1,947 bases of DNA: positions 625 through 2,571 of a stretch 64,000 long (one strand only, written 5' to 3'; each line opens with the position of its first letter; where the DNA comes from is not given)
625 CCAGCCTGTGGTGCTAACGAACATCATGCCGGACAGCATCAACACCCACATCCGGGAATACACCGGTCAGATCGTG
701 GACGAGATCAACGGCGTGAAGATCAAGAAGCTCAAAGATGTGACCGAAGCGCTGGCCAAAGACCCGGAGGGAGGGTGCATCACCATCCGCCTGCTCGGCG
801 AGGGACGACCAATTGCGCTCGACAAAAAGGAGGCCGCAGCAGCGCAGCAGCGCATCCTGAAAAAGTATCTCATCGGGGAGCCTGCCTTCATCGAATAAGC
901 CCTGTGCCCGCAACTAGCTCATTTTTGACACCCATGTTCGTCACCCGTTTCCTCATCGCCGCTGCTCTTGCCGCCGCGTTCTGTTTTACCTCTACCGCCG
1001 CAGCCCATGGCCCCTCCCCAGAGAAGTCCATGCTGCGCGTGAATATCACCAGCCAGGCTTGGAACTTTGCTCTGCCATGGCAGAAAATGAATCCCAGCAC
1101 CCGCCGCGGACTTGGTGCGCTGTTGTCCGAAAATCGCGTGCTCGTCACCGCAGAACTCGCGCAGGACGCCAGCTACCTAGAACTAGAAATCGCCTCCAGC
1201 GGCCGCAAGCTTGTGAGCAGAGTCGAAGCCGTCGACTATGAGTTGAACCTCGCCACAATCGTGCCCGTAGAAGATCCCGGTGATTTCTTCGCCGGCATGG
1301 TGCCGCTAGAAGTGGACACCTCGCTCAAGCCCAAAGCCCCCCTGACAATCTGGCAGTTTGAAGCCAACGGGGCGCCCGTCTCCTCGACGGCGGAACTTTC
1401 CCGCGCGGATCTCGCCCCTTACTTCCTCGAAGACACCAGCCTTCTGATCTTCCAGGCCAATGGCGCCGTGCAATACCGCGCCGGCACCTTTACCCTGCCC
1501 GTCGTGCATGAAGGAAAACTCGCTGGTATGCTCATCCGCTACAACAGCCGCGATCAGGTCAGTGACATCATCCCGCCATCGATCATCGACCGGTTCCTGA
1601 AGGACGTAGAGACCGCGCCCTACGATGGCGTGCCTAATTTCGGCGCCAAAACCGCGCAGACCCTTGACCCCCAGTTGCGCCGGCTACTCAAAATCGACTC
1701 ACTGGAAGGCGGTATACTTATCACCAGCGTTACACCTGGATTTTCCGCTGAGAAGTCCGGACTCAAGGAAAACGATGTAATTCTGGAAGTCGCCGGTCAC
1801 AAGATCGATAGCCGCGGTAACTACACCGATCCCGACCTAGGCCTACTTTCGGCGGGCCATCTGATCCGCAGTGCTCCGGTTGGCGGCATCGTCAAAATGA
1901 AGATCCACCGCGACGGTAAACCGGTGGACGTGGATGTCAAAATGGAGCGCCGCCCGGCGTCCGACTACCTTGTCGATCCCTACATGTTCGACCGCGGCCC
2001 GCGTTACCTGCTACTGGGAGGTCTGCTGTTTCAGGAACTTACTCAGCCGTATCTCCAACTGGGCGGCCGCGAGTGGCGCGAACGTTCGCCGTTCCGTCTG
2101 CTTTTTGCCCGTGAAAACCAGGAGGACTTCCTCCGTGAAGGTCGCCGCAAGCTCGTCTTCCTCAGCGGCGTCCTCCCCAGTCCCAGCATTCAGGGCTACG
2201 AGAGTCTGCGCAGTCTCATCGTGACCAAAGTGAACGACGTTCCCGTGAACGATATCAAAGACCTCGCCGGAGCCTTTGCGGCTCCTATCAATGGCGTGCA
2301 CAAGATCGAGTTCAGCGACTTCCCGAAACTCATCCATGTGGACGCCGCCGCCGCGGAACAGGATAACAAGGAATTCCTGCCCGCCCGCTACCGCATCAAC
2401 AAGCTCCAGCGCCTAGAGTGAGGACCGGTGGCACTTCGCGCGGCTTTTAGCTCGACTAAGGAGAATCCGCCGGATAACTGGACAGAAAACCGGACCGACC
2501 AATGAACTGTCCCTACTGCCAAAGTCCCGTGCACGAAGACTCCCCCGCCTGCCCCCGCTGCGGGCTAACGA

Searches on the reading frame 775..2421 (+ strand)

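Call 73: search_protein_families(library=pfam, proteins=[window:775-2421:+], max_evalue=0.001)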
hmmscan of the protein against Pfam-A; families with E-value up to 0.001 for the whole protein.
window:775-2421:+ (548 aa): 4 families
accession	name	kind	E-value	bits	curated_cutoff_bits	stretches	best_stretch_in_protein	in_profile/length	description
PF17815.7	PDZ_3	-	3.3e-23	82.5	22.8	1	402-542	3-139/145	PDZ domain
PF13180.12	PDZ_2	-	6e-08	33.3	27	1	309-389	9-79/80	PDZ domain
PF17820.7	PDZ_6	-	2.7e-07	30.6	27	1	316-346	2-32/54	PDZ domain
PF00595.29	PDZ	-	2.1e-06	28.4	23.2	1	311-346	24-59/81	PDZ domain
